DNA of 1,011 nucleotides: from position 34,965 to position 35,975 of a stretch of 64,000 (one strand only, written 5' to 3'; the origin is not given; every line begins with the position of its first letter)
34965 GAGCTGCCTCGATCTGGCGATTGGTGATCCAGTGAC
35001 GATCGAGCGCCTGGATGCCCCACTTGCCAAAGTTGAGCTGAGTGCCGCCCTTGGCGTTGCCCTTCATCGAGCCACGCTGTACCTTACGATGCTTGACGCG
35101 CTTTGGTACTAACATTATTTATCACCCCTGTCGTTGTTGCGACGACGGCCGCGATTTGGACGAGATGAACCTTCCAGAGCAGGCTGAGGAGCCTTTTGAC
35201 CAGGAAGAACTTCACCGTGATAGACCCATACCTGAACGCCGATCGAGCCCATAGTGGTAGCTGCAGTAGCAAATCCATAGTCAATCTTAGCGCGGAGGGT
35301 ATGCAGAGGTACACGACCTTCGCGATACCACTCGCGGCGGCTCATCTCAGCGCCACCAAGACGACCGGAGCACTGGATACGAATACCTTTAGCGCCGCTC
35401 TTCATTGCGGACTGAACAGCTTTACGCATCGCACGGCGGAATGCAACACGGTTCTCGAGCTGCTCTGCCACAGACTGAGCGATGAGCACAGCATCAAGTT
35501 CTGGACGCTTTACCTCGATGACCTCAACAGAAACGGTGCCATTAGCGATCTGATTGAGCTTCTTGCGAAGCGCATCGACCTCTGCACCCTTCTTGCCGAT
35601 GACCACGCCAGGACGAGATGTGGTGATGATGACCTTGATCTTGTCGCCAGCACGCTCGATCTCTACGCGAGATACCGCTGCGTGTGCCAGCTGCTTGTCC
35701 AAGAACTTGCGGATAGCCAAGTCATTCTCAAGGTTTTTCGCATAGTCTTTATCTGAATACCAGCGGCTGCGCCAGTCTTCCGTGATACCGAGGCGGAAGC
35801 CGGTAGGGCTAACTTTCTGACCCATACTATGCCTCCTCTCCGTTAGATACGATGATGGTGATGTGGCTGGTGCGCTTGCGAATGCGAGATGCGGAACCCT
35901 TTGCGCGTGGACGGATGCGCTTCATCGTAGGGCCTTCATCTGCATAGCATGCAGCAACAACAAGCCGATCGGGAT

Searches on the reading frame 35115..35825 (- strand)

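Call 85: search_protein_families(library=pfam, proteins=[window:35115-35825:-], max_evalue=0.00001)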
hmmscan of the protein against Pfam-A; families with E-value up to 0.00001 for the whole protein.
window:35115-35825:- (236 aa): 3 families
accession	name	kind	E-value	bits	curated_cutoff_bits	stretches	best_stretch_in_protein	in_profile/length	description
PF00189.25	Ribosomal_S3_C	-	9.2e-39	132.3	34.1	1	119-201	1-83/83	Ribosomal protein S3, C-terminal domain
PF07650.23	KH_2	-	3.2e-19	68.9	22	1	38-110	2-78/78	KH domain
PF13083.13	KH_KhpA-B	-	9.5e-06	25.9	32.1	0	38-95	4-63/73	KhpA/KhpB, KH domain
